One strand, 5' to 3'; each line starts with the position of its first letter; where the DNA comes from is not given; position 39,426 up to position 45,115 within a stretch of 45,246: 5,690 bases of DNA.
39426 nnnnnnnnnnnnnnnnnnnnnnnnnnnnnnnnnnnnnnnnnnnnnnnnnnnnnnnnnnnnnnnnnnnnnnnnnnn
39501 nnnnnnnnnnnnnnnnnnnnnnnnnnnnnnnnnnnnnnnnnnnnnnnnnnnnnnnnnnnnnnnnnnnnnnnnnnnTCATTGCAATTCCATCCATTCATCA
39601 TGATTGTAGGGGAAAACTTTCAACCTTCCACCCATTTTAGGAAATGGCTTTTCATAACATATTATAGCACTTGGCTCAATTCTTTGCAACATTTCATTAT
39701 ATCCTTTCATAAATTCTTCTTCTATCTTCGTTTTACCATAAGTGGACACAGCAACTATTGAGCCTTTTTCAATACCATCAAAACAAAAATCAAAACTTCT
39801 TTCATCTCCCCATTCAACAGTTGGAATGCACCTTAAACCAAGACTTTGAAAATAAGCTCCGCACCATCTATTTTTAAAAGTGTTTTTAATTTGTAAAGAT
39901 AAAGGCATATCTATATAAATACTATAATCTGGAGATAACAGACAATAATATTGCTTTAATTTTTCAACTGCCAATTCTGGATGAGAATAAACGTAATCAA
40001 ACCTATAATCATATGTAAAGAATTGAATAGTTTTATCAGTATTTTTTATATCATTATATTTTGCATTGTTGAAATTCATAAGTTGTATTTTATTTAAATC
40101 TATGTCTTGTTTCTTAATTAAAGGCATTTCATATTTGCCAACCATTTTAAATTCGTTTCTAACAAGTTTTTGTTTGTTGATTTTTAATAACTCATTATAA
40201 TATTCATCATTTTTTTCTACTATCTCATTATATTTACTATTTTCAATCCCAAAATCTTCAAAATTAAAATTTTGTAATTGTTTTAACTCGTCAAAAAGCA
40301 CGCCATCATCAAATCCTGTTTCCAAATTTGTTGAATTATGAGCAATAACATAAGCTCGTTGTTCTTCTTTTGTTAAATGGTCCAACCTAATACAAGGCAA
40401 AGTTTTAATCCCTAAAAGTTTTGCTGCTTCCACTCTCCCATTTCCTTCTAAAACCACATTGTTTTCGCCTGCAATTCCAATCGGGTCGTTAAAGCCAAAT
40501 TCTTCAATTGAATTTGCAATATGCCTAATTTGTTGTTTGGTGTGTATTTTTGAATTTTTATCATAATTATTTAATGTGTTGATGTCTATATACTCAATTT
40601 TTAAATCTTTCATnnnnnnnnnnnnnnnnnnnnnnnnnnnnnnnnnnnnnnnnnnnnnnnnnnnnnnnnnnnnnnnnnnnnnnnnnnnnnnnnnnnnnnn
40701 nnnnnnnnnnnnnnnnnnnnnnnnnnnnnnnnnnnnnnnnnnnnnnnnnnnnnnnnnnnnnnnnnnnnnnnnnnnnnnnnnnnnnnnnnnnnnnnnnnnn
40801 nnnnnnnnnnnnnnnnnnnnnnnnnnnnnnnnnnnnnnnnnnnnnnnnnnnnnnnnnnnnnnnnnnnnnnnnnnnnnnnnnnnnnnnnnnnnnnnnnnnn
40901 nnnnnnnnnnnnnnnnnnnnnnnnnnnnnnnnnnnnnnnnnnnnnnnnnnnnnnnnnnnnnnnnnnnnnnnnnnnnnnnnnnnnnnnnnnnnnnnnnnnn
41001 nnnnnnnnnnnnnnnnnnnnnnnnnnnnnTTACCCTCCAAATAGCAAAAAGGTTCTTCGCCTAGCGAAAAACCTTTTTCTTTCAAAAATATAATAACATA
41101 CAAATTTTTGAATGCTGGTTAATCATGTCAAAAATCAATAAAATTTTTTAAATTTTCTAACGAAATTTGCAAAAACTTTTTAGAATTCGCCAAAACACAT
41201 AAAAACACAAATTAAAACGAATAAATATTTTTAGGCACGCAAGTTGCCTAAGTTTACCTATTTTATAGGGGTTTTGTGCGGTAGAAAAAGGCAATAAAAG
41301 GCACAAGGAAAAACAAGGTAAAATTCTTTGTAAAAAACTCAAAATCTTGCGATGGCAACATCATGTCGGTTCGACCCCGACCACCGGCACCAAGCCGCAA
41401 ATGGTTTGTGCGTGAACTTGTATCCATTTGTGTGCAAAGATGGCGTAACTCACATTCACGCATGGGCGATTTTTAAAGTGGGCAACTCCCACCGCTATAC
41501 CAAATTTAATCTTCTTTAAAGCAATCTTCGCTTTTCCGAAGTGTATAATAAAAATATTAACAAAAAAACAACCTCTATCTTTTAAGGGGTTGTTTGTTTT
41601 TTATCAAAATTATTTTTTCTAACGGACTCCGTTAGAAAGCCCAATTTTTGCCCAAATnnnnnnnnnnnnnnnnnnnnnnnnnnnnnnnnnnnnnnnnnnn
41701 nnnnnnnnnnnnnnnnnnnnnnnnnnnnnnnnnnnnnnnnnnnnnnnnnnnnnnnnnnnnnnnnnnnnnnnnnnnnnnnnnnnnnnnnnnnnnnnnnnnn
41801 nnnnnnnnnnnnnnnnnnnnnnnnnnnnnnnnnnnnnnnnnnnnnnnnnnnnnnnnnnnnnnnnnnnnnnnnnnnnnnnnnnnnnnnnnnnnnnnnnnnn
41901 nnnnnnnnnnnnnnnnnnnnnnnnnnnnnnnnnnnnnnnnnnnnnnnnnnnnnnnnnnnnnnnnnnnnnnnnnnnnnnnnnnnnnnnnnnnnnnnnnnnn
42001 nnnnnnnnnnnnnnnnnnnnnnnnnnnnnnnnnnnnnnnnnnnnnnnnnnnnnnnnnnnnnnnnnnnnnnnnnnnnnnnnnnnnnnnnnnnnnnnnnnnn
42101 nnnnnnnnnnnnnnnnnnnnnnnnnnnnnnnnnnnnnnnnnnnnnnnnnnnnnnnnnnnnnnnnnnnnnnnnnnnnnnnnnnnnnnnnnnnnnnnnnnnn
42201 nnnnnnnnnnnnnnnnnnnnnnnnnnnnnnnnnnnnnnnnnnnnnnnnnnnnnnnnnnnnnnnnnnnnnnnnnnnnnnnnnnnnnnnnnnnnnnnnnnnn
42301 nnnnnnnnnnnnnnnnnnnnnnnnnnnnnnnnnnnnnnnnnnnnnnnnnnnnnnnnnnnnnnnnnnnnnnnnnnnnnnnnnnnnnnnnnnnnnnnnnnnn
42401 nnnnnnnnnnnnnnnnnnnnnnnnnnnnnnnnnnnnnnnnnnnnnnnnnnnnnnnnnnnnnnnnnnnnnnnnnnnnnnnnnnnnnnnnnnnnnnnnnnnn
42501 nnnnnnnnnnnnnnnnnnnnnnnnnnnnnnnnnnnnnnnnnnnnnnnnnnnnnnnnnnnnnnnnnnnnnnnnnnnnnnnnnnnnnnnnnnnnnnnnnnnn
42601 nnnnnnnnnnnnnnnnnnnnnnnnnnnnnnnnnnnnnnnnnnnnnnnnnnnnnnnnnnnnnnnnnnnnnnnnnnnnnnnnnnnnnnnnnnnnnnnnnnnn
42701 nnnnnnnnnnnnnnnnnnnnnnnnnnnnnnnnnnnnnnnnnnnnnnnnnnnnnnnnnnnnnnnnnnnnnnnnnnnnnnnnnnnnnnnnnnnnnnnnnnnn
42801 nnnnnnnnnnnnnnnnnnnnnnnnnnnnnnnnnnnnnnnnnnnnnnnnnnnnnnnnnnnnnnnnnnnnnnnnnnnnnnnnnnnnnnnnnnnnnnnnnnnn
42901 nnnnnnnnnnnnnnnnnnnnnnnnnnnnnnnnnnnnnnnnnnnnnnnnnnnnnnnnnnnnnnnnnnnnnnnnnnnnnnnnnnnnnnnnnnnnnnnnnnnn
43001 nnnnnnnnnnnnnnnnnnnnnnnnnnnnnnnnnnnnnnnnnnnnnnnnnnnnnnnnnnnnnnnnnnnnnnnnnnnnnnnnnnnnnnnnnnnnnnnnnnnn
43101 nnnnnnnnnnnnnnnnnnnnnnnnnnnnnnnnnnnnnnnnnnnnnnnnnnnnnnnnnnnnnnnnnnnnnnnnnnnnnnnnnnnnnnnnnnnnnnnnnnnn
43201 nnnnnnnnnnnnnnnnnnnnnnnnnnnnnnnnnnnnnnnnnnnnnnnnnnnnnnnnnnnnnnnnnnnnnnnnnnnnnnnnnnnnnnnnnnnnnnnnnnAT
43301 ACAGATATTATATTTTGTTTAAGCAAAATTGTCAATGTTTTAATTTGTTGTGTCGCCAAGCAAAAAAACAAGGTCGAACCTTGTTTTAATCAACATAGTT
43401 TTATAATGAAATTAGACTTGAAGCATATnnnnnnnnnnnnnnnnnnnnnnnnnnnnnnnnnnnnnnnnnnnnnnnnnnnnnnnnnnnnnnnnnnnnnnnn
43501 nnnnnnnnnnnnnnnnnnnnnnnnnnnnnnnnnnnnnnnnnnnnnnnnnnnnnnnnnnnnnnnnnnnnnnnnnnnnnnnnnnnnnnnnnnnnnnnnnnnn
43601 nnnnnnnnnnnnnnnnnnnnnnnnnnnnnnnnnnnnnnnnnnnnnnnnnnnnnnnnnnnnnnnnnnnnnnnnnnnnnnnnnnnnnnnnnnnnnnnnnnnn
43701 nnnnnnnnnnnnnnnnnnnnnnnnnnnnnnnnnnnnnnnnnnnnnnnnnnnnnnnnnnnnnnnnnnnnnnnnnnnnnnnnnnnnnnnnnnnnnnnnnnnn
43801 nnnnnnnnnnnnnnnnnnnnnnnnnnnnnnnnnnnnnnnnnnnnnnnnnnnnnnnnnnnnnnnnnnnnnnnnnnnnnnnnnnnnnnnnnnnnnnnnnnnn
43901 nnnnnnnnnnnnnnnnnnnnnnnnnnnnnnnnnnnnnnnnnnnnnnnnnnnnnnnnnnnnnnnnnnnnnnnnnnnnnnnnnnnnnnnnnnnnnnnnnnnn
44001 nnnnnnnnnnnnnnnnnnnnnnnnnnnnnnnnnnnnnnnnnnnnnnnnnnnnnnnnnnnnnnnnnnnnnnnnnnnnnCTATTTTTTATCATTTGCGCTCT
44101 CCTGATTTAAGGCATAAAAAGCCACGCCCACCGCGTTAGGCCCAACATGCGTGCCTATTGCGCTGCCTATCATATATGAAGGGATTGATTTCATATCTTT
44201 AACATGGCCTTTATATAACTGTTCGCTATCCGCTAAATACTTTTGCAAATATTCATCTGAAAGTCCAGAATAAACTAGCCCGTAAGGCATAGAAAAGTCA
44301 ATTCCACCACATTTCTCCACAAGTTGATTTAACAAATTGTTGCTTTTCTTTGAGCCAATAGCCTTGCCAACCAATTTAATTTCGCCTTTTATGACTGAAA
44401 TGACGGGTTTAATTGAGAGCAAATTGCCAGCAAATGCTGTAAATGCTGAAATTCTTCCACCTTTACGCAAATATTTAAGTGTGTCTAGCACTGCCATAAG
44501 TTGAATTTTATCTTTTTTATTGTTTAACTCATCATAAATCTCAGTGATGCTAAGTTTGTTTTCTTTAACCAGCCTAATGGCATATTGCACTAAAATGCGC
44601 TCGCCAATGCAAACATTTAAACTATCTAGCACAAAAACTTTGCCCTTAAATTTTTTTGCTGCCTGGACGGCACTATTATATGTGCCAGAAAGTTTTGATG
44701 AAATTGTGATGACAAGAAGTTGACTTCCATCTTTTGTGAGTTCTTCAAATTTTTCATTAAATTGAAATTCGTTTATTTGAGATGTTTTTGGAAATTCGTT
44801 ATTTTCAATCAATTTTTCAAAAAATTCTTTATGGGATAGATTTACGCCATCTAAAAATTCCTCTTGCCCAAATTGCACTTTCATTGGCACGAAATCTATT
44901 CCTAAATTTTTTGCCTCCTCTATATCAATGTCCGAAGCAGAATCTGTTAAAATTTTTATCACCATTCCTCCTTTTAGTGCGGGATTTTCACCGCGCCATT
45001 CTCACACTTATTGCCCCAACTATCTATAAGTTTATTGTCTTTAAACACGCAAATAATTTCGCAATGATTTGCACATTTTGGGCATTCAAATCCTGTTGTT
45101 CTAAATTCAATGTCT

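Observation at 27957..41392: Island splits tRNA-Leu(CAA) inside the anticodon loop and carries its own intact replacement tRNA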

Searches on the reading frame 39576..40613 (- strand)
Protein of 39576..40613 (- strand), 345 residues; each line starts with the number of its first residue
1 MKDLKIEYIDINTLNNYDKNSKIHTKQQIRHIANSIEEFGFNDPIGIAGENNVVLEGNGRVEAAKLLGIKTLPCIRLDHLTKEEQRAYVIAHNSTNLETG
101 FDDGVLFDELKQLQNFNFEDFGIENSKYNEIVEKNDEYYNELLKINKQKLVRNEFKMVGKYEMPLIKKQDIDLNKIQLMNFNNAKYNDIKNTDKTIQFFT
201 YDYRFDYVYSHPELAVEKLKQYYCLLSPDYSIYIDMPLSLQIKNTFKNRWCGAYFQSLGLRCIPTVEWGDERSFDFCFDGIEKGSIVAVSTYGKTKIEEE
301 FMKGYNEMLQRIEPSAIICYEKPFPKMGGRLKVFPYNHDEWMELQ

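Call 6: search_protein_families(library=pfam, proteins=[window:39576-40613:-], max_evalue=0.01)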
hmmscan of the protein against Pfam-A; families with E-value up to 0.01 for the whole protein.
window:39576-40613:- (345 aa): 2 families
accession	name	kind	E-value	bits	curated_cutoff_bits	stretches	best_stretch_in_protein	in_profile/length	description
PF14386.11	DUF4417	-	2.5e-57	193.8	28.9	1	156-333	2-179/183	Domain of unknown function (DUF4417)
PF02195.25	ParB_N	-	0.0041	17.6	26.3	1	6-76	3-77/95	ParB N-terminal domain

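Call 68: search_protein_families(library=phrogs, proteins=[window:39576-40613:-], max_evalue=0.001)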
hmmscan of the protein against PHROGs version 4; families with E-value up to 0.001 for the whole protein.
window:39576-40613:- (345 aa): 19 families
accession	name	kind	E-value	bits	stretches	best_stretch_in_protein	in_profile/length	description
phrog_940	-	DNA, RNA and nucleotide metabolism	1.6e-81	275.5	1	1-320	1-335/388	nuclease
phrog_8680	-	unknown function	5.4e-51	173.8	1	148-333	16-202/221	-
phrog_620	-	DNA, RNA and nucleotide metabolism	1e-38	134.6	1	1-152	4-149/217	ParB-like partition protein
phrog_498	-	other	3.4e-36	126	1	3-139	32-171/633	DNA methyltransferase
phrog_15396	-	DNA, RNA and nucleotide metabolism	1.1e-31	111.6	1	4-137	2-136/258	ParB-like partition nuclease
phrog_930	-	DNA, RNA and nucleotide metabolism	5.5e-23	83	1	1-133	2-134/223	ParB-like partition protein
phrog_8071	-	DNA, RNA and nucleotide metabolism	4.8e-18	66.6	1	1-136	2-134/389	ParB-like partition protein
phrog_723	-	DNA, RNA and nucleotide metabolism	2.6e-15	57.8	1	4-142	11-151/223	ParB-like partition protein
phrog_18056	-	DNA, RNA and nucleotide metabolism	7.2e-12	45.9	1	5-98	2-88/387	ParB-like partition nuclease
phrog_3951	-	unknown function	9.2e-12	46.1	1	2-135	14-149/301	-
phrog_7405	-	unknown function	1.8e-11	45.2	1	3-144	21-157/250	-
phrog_9353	-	unknown function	2.9e-11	44.7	1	4-206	9-218/245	-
phrog_4715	-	DNA, RNA and nucleotide metabolism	4e-10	39.7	1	5-97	146-241/630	ParB-like partition protein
phrog_3264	-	DNA, RNA and nucleotide metabolism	1.7e-06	28.9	1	5-197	53-223/337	ParB-like partition protein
phrog_1033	-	DNA, RNA and nucleotide metabolism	3.6e-05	24.7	1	15-90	45-127/334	ParB-like partition protein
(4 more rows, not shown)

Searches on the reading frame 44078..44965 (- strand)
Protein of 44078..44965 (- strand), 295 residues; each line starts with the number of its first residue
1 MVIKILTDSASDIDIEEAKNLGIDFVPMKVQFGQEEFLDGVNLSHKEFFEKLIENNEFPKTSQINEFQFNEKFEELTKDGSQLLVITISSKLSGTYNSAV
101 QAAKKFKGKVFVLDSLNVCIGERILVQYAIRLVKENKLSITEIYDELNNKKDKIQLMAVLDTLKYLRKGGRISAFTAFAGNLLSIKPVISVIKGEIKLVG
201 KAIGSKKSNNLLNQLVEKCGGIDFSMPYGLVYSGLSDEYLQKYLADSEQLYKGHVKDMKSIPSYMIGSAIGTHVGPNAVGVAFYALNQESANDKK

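Call 7: search_protein_families(library=pfam, proteins=[window:44078-44965:-], max_evalue=0.01)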
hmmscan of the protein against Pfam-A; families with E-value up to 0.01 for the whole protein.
window:44078-44965:- (295 aa): 1 family
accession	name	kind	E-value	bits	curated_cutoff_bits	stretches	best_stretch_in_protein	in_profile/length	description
PF02645.21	DegV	-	1.2e-74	251.6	27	1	3-285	2-279/280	Uncharacterised protein, DegV family COG1307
